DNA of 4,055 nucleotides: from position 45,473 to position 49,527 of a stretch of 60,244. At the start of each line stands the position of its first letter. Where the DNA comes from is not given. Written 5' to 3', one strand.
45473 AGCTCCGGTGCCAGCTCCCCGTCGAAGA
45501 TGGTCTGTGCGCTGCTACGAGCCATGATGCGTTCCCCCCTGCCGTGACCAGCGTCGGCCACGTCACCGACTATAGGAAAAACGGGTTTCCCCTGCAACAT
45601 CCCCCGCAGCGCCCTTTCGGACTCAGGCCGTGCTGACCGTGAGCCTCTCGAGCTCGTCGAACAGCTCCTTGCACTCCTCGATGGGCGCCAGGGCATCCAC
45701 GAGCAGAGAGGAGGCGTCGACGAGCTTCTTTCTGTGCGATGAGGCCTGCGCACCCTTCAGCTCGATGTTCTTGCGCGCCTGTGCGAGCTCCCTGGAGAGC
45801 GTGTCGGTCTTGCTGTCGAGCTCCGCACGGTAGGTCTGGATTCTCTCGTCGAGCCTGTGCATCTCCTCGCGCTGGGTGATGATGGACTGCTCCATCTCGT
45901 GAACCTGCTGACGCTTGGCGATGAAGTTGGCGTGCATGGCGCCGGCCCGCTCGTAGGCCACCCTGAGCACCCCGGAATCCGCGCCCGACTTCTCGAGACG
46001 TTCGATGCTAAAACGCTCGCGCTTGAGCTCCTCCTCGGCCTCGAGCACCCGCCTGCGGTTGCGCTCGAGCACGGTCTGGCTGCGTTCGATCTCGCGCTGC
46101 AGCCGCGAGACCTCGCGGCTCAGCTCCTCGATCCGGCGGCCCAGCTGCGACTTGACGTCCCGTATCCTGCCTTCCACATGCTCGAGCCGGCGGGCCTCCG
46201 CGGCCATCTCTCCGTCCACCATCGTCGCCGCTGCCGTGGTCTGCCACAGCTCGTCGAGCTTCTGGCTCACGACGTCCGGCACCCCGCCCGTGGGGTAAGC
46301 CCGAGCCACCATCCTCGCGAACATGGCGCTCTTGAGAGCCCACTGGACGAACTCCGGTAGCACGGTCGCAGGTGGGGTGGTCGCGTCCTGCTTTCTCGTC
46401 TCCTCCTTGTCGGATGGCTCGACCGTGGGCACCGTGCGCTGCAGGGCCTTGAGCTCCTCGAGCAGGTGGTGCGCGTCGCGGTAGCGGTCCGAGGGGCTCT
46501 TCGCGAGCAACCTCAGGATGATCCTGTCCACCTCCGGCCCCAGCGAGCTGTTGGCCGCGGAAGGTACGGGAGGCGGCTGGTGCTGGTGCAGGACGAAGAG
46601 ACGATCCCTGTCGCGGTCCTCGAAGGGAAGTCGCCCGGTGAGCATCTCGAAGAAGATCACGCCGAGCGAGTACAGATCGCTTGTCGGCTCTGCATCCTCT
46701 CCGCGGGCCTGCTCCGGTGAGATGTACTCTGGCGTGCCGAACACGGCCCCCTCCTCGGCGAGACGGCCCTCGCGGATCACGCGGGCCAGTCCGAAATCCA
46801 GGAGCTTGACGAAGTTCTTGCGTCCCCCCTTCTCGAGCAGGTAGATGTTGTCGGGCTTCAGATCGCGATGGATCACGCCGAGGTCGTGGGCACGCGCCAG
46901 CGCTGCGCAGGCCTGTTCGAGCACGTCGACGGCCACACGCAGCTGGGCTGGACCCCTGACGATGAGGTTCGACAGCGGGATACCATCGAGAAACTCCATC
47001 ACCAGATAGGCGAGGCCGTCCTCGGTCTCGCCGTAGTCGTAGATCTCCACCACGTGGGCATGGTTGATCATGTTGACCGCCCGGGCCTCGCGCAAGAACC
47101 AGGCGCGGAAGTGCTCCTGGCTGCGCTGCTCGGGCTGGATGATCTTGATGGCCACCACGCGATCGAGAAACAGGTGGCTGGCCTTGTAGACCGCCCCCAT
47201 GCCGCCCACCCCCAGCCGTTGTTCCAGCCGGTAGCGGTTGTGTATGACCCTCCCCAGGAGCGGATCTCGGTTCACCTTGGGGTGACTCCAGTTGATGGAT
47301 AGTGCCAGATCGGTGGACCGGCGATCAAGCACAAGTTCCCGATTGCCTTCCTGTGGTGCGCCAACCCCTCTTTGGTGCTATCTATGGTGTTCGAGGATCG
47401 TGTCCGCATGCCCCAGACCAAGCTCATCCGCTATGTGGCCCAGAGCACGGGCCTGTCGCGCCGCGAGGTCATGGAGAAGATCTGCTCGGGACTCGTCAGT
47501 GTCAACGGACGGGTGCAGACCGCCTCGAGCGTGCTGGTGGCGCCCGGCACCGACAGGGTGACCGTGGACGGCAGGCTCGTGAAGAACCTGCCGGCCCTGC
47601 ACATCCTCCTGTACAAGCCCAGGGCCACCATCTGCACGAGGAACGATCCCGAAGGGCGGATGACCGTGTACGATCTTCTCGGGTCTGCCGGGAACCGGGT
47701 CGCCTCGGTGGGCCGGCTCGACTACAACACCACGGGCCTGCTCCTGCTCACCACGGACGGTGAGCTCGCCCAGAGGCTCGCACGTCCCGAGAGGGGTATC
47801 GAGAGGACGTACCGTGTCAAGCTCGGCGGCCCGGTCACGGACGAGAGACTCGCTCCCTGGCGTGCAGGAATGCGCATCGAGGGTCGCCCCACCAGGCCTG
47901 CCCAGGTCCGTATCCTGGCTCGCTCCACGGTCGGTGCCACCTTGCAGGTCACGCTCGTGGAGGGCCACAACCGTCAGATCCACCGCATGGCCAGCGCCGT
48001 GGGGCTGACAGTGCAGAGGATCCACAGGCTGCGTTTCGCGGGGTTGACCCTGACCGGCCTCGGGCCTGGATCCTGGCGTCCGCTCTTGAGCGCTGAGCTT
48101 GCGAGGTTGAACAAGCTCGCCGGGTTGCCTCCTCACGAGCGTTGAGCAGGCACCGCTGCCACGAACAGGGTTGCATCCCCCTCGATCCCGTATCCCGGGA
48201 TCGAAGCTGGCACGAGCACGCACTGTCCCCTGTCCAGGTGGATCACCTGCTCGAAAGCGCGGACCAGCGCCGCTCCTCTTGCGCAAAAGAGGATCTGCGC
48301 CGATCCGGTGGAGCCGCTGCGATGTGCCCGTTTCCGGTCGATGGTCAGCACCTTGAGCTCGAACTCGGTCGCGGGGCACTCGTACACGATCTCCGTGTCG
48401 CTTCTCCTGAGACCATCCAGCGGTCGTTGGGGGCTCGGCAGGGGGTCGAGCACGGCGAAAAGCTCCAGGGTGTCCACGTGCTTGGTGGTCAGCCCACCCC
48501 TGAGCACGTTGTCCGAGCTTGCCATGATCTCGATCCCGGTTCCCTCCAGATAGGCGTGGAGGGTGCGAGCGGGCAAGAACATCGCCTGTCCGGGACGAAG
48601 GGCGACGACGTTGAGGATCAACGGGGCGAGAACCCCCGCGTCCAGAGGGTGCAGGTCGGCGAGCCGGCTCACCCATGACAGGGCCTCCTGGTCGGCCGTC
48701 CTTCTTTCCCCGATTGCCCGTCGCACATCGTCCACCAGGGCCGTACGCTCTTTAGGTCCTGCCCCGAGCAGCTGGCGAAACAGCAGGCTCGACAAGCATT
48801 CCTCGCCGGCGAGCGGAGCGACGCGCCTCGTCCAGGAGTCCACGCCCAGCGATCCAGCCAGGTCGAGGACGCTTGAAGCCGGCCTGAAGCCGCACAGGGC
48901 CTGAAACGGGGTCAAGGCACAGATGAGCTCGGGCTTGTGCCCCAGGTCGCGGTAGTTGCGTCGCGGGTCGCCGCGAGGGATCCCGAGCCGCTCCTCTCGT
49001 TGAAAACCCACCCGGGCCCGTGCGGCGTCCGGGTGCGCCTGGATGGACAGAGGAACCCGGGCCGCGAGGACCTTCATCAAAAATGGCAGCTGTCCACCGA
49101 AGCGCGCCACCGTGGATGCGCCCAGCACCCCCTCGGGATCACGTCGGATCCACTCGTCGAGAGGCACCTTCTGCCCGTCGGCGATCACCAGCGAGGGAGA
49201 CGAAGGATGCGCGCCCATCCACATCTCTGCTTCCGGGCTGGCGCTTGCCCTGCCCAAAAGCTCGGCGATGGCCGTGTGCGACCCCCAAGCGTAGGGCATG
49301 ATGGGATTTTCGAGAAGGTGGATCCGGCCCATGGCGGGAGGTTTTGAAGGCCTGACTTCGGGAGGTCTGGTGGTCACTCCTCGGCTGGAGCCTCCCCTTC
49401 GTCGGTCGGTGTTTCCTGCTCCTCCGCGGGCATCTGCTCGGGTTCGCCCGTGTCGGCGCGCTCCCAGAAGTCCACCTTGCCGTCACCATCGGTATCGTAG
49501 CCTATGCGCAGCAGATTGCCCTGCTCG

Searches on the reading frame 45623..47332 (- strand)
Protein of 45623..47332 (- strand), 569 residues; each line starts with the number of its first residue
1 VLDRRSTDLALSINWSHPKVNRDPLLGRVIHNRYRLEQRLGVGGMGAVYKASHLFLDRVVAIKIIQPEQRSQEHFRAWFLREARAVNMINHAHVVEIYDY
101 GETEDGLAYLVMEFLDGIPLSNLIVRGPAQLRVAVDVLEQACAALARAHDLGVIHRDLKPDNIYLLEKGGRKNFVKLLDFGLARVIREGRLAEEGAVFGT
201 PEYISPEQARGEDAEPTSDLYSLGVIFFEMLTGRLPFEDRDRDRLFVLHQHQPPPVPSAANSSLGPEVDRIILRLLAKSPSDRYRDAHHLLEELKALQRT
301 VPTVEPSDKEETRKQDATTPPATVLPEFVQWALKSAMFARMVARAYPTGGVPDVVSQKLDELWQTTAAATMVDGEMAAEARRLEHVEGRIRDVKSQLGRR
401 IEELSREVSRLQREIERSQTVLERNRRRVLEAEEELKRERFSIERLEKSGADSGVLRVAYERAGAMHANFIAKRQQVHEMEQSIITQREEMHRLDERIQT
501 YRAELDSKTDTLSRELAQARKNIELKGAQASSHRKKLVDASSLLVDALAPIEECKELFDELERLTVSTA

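Call 18: search_protein_families(library=pfam, proteins=[window:45623-47332:-], max_evalue=0.0001)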
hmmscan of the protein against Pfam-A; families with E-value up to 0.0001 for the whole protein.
window:45623-47332:- (569 aa): 5 families
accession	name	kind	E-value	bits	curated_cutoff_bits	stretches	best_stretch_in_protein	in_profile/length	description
PF00069.31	Pkinase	-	1.5e-47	162.6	31.7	1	34-290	1-257/263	Protein kinase domain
PF07714.23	PK_Tyr_Ser-Thr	-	1.2e-27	97.3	23.1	1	36-283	3-248/258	Protein tyrosine and serine/threonine kinase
PF03109.22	ABC1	-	1.5e-05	24.7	22.9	0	108-187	143-218/244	ABC1 atypical kinase-like domain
PF01636.29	APH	-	2e-05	24.9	23.2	0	88-151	52-110/239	Phosphotransferase enzyme family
PF13863.11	DUF4200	-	6.5e-05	23.7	29.7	0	470-556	1-87/119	Domain of unknown function (DUF4200)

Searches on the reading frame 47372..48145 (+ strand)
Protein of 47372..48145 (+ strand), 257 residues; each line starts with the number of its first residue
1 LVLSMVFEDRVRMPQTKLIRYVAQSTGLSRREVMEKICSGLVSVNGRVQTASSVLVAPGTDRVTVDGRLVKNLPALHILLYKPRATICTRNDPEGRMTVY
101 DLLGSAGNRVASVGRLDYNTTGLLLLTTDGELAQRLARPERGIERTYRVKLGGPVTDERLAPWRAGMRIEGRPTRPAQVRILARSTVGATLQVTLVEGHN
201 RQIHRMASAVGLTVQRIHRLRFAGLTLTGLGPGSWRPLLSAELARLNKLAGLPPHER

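Call 18: search_protein_families(library=pfam, proteins=[window:47372-48145:+], max_evalue=0.0001)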
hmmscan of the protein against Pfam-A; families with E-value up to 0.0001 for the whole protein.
window:47372-48145:+ (257 aa): 1 family
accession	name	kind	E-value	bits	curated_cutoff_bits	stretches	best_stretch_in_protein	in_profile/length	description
PF00849.27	PseudoU_synth_2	-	3.4e-18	66.7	26.8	1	77-209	2-152/152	RNA pseudouridylate synthase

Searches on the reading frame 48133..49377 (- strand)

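Call 18: search_protein_families(library=pfam, proteins=[window:48133-49377:-], max_evalue=0.0001)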
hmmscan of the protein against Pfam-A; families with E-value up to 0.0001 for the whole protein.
window:48133-49377:- (414 aa): 2 families
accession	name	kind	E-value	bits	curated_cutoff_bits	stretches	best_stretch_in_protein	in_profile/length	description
PF20511.4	PMI_typeI_cat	-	1.8e-29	103.2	22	1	22-166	4-142/143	Phosphomannose isomerase type I, catalytic domain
PF21621.3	MPI_cupin_dom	-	3.9e-09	36.8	27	1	339-407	11-77/79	Mannose-6-phosphate isomerase, cupin domain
